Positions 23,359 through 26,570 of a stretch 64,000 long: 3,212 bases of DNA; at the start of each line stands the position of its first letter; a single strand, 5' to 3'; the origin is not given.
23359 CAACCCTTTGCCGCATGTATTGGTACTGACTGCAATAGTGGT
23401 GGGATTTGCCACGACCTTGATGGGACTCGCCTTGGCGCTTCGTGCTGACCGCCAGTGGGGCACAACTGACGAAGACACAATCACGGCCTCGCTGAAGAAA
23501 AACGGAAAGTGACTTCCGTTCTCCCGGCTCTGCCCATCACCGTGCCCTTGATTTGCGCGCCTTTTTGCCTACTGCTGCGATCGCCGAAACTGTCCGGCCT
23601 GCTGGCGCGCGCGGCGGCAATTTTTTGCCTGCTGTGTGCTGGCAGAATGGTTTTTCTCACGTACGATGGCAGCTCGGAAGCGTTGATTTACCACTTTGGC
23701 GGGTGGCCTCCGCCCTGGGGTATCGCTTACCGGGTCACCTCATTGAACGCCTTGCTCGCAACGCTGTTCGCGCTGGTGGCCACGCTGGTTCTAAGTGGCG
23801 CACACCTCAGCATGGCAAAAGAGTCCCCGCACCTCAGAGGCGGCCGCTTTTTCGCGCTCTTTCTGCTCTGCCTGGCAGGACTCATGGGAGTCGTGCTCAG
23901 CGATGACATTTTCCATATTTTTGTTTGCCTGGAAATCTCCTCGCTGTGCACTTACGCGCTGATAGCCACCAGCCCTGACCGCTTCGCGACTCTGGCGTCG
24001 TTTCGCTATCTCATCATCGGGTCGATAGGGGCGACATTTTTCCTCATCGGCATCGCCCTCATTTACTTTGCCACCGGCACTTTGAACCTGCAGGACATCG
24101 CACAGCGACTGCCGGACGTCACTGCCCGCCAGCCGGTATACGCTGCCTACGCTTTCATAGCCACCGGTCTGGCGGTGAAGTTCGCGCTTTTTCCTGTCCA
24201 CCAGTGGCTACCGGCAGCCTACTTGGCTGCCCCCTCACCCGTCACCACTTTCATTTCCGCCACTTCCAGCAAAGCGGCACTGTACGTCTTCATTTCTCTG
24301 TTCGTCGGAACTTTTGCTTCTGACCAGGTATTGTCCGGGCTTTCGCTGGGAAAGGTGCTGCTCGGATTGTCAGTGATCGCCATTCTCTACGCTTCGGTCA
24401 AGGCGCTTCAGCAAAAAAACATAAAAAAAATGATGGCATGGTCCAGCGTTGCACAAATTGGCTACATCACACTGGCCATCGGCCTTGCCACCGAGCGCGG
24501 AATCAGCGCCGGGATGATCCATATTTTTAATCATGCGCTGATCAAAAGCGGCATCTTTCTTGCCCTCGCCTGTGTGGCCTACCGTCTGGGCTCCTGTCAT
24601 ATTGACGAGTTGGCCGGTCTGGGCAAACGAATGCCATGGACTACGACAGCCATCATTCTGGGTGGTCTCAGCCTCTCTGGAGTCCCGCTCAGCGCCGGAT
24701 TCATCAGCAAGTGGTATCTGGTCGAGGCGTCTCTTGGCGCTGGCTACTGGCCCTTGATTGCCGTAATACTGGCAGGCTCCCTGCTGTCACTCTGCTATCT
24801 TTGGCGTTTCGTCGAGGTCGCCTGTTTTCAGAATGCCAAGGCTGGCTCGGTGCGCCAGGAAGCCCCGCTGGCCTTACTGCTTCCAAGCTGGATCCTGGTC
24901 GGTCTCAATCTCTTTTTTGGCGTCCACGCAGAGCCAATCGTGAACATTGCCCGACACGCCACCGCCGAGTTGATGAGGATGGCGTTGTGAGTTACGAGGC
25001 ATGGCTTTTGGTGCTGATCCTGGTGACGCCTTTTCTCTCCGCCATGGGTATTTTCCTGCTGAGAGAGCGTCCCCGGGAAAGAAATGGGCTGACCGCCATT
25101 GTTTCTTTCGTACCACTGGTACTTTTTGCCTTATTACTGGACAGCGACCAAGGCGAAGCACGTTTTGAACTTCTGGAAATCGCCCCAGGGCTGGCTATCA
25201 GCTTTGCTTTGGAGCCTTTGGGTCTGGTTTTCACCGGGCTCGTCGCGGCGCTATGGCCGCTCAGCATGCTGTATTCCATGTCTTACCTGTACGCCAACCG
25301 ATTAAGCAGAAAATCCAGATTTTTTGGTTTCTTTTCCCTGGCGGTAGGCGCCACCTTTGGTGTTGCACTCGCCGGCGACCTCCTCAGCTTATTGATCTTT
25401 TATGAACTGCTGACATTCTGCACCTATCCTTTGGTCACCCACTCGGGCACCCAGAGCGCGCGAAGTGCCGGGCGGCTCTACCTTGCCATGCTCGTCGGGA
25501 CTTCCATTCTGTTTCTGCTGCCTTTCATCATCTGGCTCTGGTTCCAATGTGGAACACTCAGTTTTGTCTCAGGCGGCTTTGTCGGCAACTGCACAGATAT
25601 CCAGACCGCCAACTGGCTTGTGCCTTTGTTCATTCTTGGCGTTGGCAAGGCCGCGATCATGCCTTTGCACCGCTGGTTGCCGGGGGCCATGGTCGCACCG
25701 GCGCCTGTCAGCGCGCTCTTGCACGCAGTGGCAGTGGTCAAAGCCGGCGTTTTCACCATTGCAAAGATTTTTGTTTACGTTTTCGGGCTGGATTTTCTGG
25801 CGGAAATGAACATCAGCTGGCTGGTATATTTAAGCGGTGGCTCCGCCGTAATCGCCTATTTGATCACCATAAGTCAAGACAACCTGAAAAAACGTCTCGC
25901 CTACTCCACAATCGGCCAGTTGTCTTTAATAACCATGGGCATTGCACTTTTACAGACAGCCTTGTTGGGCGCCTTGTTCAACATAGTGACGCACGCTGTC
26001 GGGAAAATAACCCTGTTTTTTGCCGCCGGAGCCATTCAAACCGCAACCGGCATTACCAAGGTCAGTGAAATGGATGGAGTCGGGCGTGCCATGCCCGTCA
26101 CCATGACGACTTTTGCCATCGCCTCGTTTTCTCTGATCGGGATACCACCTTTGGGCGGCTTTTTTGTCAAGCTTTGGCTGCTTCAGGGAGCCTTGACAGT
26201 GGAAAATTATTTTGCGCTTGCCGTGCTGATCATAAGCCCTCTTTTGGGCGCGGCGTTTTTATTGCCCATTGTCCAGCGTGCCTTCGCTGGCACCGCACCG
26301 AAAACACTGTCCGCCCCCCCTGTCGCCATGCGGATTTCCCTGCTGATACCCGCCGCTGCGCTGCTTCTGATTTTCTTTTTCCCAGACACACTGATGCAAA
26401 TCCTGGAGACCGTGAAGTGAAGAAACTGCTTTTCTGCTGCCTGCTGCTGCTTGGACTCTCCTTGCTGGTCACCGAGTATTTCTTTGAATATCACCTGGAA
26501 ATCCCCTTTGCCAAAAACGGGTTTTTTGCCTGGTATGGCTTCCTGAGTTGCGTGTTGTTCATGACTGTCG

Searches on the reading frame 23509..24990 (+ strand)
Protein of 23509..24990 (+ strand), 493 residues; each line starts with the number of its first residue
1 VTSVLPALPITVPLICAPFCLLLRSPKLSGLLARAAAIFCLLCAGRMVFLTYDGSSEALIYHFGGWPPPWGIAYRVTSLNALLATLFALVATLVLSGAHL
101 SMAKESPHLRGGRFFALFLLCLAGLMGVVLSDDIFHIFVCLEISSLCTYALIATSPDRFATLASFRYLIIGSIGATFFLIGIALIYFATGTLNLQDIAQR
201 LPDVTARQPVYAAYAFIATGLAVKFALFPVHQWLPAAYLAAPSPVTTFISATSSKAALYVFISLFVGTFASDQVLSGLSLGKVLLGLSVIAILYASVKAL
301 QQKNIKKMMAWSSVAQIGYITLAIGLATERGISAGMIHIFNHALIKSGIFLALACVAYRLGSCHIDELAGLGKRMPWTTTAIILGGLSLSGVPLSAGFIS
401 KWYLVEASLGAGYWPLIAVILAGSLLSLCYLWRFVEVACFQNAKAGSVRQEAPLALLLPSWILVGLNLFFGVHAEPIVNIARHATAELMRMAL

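Call 45: search_protein_families(library=pfam, proteins=[window:23509-24990:+], max_evalue=0.001)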
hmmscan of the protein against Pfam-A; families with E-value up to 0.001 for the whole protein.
window:23509-24990:+ (493 aa): 2 families
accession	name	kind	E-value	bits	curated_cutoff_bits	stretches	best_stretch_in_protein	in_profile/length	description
PF00361.26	Proton_antipo_M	-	2.1e-61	208.2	21.5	1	131-426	1-293/294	NADH:quinone oxidoreductase/Mrp antiporter, TM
PF10125.14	NADHdeh_related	-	0.0001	22.2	27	1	119-213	75-165/218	NADH dehydrogenase I, subunit N related protein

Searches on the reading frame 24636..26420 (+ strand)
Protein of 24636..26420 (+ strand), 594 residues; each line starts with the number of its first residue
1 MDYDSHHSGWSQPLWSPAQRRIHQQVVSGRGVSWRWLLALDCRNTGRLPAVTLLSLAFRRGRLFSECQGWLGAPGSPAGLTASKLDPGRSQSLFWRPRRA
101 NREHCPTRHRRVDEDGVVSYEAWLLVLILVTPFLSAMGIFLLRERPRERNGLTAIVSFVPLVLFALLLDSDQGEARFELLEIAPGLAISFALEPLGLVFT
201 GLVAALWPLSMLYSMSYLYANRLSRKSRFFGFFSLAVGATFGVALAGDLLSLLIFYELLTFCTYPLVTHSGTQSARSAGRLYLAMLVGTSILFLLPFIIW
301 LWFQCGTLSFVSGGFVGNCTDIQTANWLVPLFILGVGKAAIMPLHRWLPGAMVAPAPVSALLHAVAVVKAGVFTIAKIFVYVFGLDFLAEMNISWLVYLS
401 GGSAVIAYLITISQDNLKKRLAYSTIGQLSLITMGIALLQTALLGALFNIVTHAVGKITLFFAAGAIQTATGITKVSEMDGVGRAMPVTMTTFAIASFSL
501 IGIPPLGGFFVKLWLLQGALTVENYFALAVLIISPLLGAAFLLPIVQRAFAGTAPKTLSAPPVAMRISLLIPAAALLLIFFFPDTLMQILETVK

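Call 45: search_protein_families(library=pfam, proteins=[window:24636-26420:+], max_evalue=0.001)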
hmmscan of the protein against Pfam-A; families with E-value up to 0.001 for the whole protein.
window:24636-26420:+ (594 aa): 1 family
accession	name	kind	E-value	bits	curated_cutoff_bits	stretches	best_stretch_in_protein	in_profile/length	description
PF00361.26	Proton_antipo_M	-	1.3e-44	153.1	21.5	1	246-533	1-289/294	NADH:quinone oxidoreductase/Mrp antiporter, TM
